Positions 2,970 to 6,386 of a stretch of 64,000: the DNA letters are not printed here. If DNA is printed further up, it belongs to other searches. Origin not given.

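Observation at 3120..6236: The 'xanthan lyase' family protein looks like a Zn amidase split by an inserted carbohydrate-binding domain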

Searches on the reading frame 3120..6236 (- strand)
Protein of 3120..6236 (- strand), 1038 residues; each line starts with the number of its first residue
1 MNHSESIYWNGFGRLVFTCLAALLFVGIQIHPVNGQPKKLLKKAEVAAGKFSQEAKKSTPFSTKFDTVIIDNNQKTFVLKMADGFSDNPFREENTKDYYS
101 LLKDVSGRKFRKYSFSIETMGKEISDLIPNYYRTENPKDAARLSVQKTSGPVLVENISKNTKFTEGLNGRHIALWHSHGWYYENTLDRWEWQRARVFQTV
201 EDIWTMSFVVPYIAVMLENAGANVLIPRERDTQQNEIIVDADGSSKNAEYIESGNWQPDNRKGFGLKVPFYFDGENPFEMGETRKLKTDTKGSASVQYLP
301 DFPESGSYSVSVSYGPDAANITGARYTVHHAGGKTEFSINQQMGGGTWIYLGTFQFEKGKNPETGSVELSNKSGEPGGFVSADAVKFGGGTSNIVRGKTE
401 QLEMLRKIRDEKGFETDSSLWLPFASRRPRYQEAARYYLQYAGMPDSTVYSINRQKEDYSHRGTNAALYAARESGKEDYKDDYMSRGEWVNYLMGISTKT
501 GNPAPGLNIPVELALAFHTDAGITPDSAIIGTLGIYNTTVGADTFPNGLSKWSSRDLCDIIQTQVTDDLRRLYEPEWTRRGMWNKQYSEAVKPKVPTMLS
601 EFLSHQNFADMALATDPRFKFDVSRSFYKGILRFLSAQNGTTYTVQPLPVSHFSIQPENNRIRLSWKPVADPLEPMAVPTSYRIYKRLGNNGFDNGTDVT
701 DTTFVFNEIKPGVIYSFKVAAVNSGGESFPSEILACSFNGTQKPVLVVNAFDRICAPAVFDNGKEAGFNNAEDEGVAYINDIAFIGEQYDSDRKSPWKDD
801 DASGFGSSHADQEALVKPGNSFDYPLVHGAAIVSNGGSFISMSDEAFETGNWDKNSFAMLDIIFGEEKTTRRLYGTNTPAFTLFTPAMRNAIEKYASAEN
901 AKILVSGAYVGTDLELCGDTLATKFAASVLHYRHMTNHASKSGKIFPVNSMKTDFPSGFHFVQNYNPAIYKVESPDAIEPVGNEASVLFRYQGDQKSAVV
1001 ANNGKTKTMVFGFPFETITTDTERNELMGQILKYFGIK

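Call 6: search_protein_families(library=pfam, proteins=[window:3120-6236:-], max_evalue=0.01)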
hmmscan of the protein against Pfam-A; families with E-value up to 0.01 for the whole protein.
window:3120-6236:- (1038 aa): 3 families
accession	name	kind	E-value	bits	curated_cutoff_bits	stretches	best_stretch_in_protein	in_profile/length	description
PF25275.1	Golvesin_C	-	7.6e-27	94.4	31.6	1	279-387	26-130/132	Golvesin C-terminal domain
PF00041.27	fn3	-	3.4e-09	37.2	25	1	652-734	5-81/84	Fibronectin type III domain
PF01520.23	Amidase_3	-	0.0092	16.5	27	0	536-632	91-173/174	N-acetylmuramoyl-L-alanine amidase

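Call 7: search_protein_families(library=ncbifam, proteins=[window:3120-6236:-], max_evalue=0.01)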
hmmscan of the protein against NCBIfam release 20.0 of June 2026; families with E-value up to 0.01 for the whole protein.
window:3120-6236:- (1038 aa): 0 families

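Call 8: search_solved_structures(query=window:3120-6236:-, max_evalue=10, show_alignments=3)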
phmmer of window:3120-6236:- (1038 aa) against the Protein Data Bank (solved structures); distinct sequences matched with E-value up to 10: 24.
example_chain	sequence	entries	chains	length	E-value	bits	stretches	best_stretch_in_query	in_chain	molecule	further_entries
6f2p_A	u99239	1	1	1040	8.1e-10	40.4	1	290-387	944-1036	Paenibacillus xanthan lyase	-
4u3h_A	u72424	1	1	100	7.4e-05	24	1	659-733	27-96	FN3con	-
1uey_A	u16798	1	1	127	0.0046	18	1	658-733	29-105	KIAA0343 protein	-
6tpv_A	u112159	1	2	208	0.0056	17.8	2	680-744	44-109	Receptor-type tyrosine-protein phosphatase F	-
4pbx_A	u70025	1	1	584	0.0068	17.5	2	659-726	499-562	Receptor-type tyrosine-protein phosphatase S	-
6tpw_A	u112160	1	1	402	0.01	16.9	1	680-744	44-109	Receptor-type tyrosine-protein phosphatase F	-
1uem_A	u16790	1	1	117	0.021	15.9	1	639-732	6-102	KIAA1568 Protein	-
1x5x_A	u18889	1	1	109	0.058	14.4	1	664-735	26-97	Fibronectin type-III domain containing protein 3a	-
2ed7_A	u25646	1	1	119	0.14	13.1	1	658-732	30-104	Netrin receptor DCC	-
8oty_A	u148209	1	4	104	0.16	13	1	656-733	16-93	Titin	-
6iaa_A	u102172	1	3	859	0.3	12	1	658-732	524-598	Roundabout homolog 2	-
2ed9_A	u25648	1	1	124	0.31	12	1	645-732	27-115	Netrin receptor DCC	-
8q6t_I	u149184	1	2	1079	0.4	11.6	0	656-733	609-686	Titin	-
6pog_A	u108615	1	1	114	0.45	11.5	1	658-733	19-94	Roundabout homolog 3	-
8oiy_A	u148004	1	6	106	0.47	11.4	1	649-735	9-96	Titin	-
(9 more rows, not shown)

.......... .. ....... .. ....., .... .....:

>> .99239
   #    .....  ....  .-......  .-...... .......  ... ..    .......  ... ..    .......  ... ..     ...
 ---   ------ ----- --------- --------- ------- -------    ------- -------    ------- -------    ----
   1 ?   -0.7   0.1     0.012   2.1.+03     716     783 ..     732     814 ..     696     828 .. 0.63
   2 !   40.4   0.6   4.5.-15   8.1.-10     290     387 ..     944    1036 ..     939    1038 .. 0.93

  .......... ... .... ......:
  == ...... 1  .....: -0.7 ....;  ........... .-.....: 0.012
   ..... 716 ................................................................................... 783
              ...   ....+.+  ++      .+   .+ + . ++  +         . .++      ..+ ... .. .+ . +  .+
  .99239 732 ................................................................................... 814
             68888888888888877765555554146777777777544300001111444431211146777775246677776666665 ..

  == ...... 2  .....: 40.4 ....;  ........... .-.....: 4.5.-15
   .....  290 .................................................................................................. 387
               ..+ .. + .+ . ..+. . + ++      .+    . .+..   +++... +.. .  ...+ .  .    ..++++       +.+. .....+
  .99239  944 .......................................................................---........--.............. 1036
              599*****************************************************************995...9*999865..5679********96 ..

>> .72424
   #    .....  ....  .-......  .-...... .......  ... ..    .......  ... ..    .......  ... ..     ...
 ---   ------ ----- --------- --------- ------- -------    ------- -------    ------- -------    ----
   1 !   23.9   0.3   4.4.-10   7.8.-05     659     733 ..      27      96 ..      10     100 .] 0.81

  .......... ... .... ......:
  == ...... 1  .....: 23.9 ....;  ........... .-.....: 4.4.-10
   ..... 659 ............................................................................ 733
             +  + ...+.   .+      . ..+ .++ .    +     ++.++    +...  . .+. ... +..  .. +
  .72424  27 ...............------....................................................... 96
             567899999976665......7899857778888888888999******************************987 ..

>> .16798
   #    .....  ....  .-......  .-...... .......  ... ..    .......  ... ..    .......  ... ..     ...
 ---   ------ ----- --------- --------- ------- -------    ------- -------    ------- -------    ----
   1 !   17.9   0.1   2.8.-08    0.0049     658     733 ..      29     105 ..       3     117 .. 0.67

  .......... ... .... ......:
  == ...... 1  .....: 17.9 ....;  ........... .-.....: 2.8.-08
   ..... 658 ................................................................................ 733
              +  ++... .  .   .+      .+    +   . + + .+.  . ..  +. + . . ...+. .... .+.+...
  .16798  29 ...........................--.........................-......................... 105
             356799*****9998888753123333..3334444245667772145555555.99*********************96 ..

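Call 9: find_homologous_proteins(query=window:3120-6236:-, max_evalue=0.00001)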
Query window:3120-6236:- (1038 aa): 6555 proteins with E <= 0.00001 among 8000 candidates; the best 120 are listed.
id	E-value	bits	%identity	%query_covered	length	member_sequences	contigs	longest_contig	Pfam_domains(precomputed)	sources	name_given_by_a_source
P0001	0.0e+0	2414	100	100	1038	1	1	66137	PF25275.2,PF00041.28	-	-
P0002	0.0e+0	2129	89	99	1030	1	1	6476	PF25275.2,PF00041.28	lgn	-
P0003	0.0e+0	2121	88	99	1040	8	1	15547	PF25275.2,PF00041.28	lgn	-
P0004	0.0e+0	2087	87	99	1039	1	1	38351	PF25275.2,PF00041.28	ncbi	-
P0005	0.0e+0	2079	87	98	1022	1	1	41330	PF25275.2,PF00041.28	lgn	-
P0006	0.0e+0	2070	86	99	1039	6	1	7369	PF25275.2,PF00041.28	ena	-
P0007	0.0e+0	2059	87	98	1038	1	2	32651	PF25275.2,PF00041.28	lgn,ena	-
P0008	0.0e+0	2048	86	98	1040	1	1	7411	PF25275.2,PF01520.24,PF00041.28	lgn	-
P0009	0.0e+0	2044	84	100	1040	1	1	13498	PF25275.2,PF00041.28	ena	-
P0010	0.0e+0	2041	86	97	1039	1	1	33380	PF25275.2,PF00041.28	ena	-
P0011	0.0e+0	2031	87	96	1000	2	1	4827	PF25275.2,PF00041.28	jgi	jgi:hypothetical protein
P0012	0.0e+0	2029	85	99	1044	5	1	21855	PF25275.2,PF00041.28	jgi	jgi:hypothetical protein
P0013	0.0e+0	2028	84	99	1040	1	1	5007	PF25275.2,PF00041.28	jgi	jgi:hypothetical protein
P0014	0.0e+0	2009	83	100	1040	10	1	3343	PF25275.2,PF00041.28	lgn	-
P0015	0.0e+0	1739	74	98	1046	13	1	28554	PF25275.2,PF00041.28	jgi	jgi:hypothetical protein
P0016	0.0e+0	1568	69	94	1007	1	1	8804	PF25275.2,PF01520.24,PF00041.28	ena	-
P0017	0.0e+0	1518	64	100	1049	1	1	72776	PF25275.2,PF00041.28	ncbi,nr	ncbi:MAG: hypothetical protein Q8N05_07095 [Bacteroidota bacterium]|nr:hypothetical protein [Bactero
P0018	0.0e+0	1517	64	99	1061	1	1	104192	PF25275.2,PF00041.28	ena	-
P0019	0.0e+0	1515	65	97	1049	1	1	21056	PF25275.2,PF00041.28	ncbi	-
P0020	0.0e+0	1515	65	98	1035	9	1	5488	PF25275.2,PF00041.28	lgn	-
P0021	0.0e+0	1515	64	100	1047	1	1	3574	PF25275.2,PF00041.28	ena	-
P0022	0.0e+0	1514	65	98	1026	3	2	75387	PF25275.2,PF00041.28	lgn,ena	-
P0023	0.0e+0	1509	65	99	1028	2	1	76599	PF25275.2,PF00041.28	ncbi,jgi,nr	ncbi:MAG: fibronectin type III domain-containing protein [Prolixibacteraceae bacterium]|nr:fibronect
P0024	0.0e+0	1506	64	99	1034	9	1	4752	PF25275.2,PF01520.24,PF00041.28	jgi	jgi:hypothetical protein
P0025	0.0e+0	1506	65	99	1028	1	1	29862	PF25275.2,PF00041.28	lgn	-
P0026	0.0e+0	1505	65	98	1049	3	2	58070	PF25275.2,PF00041.28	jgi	-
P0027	0.0e+0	1504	64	99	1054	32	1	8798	PF25275.2,PF00041.28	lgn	-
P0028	0.0e+0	1503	64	98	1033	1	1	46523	PF25275.2,PF00041.28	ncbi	-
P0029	0.0e+0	1500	64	99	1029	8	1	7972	PF25275.2,PF00041.28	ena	-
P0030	0.0e+0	1498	64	97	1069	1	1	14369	PF25275.2,PF00041.28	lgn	-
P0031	0.0e+0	1495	63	100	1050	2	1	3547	PF25275.2,PF00041.28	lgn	-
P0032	0.0e+0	1494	63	98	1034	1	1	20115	PF25275.2,PF00041.28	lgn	-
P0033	0.0e+0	1492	64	98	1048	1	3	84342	PF25275.2,PF00041.28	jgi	jgi:hypothetical protein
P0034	0.0e+0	1492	64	99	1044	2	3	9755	PF25275.2,PF00041.28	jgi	jgi:hypothetical protein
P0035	0.0e+0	1491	65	99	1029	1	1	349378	PF25275.2,PF00041.28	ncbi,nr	ncbi:MAG: hypothetical protein JNK09_17725 [Prolixibacteraceae bacterium]|nr:hypothetical protein [P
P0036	0.0e+0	1489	65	98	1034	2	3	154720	PF25275.2,PF00041.28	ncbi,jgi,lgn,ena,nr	ncbi:MAG TPA: hypothetical protein DCR40_11180 [Prolixibacteraceae bacterium]|nr:hypothetical protei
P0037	0.0e+0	1483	64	98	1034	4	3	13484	PF25275.2,PF00041.28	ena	-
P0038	0.0e+0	1483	64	98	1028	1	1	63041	PF25275.2,PF00041.28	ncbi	-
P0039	0.0e+0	1482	64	99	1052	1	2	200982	PF25275.2,PF00041.28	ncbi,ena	-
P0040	0.0e+0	1479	63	99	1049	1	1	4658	PF25275.2,PF00041.28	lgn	-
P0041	0.0e+0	1476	63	98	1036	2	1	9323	PF25275.2,PF00041.28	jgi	jgi:hypothetical protein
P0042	0.0e+0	1475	62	98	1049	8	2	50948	PF25275.2,PF00041.28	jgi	-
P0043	0.0e+0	1474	63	99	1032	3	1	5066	PF25275.2,PF00041.28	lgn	-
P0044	0.0e+0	1474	64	97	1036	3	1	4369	PF25275.2,PF00041.28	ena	-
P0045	0.0e+0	1470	63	99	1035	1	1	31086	PF25275.2,PF00041.28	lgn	-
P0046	0.0e+0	1470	64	97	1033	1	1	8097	PF25275.2,PF00041.28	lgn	-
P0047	0.0e+0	1470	64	98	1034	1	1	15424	PF25275.2,PF00041.28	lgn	-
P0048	0.0e+0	1468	63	98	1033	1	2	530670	PF25275.2,PF00041.28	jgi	jgi:hypothetical protein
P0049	0.0e+0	1466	64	99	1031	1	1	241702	PF25275.2,PF00041.28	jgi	jgi:hypothetical protein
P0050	0.0e+0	1465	63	99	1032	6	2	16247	PF25275.2,PF00041.28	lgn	-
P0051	0.0e+0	1464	62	99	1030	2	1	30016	PF25275.2,PF00041.28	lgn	-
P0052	0.0e+0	1464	63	97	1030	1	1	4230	PF25275.2,PF00041.28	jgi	-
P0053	0.0e+0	1463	62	99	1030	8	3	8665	PF25275.2,PF00041.28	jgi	jgi:hypothetical protein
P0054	0.0e+0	1462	64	98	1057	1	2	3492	PF25275.2,PF00041.28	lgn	-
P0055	0.0e+0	1459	63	99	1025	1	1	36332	PF25275.2,PF01520.24,PF00041.28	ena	-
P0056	0.0e+0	1459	62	99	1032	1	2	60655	PF25275.2,PF01520.24,PF00041.28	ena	-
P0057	0.0e+0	1459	64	97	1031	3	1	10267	PF25275.2,PF01520.24,PF00041.28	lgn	-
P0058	0.0e+0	1458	63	98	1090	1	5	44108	PF25275.2,PF01520.24,PF00041.28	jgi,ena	-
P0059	0.0e+0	1458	64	97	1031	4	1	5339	PF25275.2,PF01520.24,PF00041.28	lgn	-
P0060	0.0e+0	1458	63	98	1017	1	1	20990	PF25275.2,PF00041.28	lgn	-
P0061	0.0e+0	1458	63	99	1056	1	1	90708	PF25275.2,PF01520.24,PF00041.28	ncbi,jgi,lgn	ncbi:MAG: fibronectin type III domain-containing protein [Prolixibacteraceae bacterium]|jgi:N-acetyl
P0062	0.0e+0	1456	62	98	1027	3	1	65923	PF25275.2,PF00041.28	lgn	-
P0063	0.0e+0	1454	62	98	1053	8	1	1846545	PF25275.2,PF00041.28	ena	-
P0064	0.0e+0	1453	63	97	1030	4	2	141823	PF25275.2,PF00041.28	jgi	jgi:hypothetical protein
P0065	0.0e+0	1453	62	98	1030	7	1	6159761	PF25275.2,PF00041.28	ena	-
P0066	0.0e+0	1452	63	98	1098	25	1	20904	PF25275.2,PF01520.24,PF00041.28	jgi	-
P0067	0.0e+0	1451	63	98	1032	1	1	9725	PF25275.2,PF01520.24,PF00041.28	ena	-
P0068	0.0e+0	1450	63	97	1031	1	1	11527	PF25275.2,PF01520.24,PF00041.28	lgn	-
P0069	0.0e+0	1450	61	99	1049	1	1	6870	PF25275.2,PF00041.28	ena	-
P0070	0.0e+0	1447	63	98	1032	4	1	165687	PF25275.2,PF01520.24,PF00041.28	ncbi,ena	-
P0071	0.0e+0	1447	62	98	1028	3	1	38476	PF25275.2,PF00041.28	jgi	-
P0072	0.0e+0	1446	62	98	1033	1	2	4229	PF25275.2,PF00041.28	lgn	-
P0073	0.0e+0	1445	63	97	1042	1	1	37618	PF25275.2,PF01520.24,PF00041.28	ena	-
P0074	0.0e+0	1445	63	97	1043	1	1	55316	PF25275.2,PF01520.24,PF00041.28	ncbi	-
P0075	0.0e+0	1445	61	98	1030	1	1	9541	PF25275.2,PF00041.28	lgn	-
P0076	0.0e+0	1442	63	98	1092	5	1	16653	PF25275.2,PF00041.28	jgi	-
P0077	0.0e+0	1442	61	98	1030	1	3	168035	PF25275.2,PF00041.28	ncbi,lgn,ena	-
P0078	0.0e+0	1437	62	99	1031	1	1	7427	PF25275.2,PF00041.28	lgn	-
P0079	0.0e+0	1427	61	99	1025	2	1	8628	PF25275.2,PF00041.28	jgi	-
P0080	0.0e+0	1426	62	96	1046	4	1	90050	PF25275.2,PF00041.28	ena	-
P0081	0.0e+0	1425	64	92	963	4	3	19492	PF25275.2,PF00041.28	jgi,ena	-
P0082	0.0e+0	1418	61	99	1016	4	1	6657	PF25275.2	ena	-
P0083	0.0e+0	1417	60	98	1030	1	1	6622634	PF25275.2,PF00041.28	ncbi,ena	-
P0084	0.0e+0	1416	62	97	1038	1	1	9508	PF25275.2,PF00041.28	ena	-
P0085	0.0e+0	1414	61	97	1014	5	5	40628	PF25275.2,PF00041.28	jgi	jgi:hypothetical protein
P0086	0.0e+0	1412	61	95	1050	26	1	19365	PF25275.2,PF00041.28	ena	-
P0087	0.0e+0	1410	61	99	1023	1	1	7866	PF25275.2,PF00041.28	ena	-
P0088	0.0e+0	1410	61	98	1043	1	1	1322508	PF25275.2,PF01520.24,PF00041.28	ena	-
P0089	0.0e+0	1407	60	96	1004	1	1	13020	PF25275.2,PF00041.28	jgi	jgi:hypothetical protein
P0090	0.0e+0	1407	60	98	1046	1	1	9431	PF25275.2,PF00041.28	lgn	-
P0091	0.0e+0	1406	61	97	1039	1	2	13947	PF25275.2,PF00041.28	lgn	-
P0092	0.0e+0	1405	61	98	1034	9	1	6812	PF25275.2,PF01520.24,PF00041.28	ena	-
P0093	0.0e+0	1403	61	97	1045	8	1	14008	PF25275.2,PF00041.28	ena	-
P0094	0.0e+0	1403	61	98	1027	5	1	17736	PF25275.2,PF00041.28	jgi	-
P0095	0.0e+0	1401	60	97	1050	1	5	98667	PF25275.2,PF00041.28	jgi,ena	-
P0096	0.0e+0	1399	60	99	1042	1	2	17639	PF25275.2,PF00041.28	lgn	-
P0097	0.0e+0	1398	60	98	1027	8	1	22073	PF25275.2,PF00041.28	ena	-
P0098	0.0e+0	1397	60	99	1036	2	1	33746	PF25275.2,PF00041.28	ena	-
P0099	0.0e+0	1396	61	96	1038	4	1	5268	PF25275.2,PF00041.28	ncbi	-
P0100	0.0e+0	1393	60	99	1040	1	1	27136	PF25275.2,PF00041.28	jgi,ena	-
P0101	0.0e+0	1390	59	98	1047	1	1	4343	PF25275.2,PF01520.24,PF00041.28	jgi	jgi:hypothetical protein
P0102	0.0e+0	1390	60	98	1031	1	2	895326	PF25275.2,PF01520.24,PF00041.28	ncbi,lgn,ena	-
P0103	0.0e+0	1389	58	99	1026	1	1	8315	PF25275.2,PF00041.28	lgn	-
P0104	0.0e+0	1389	62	97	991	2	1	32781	PF25275.2,PF00041.28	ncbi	ncbi:MAG TPA: hypothetical protein VGK10_20195 [Prolixibacteraceae bacterium]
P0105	0.0e+0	1384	60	98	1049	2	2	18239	PF25275.2,PF00041.28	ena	-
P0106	0.0e+0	1383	59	99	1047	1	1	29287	PF25275.2,PF01520.24,PF00041.28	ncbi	-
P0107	0.0e+0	1381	59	100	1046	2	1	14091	PF25275.2,PF00041.28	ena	-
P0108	0.0e+0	1380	60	97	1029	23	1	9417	PF25275.2,PF00041.28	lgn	-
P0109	0.0e+0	1380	60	98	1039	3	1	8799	PF25275.2,PF01520.24,PF00041.28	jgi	jgi:hypothetical protein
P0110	0.0e+0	1380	60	96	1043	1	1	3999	PF25275.2,PF01520.24,PF00041.28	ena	-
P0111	0.0e+0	1379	59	98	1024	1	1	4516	PF25275.2,PF00041.28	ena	-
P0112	0.0e+0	1379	59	99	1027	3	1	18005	PF25275.2,PF00041.28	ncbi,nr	ncbi:MAG TPA: fibronectin type III domain-containing protein [Prolixibacteraceae bacterium]|nr:fibro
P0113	0.0e+0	1378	59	99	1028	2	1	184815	PF25275.2,PF00041.28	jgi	-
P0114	0.0e+0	1377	59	96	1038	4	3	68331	PF25275.2,PF00041.28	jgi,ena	-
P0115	0.0e+0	1376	59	100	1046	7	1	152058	PF25275.2,PF00041.28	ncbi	-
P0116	0.0e+0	1376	59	99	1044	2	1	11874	PF25275.2,PF00041.28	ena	-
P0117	0.0e+0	1376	60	96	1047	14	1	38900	PF25275.2,PF00041.28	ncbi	-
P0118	0.0e+0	1376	59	98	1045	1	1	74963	PF25275.2,PF00041.28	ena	-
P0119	0.0e+0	1376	60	97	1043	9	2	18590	PF25275.2,PF01520.24,PF00041.28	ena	-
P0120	0.0e+0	1373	59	98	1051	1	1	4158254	PF25275.2,PF00041.28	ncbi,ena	-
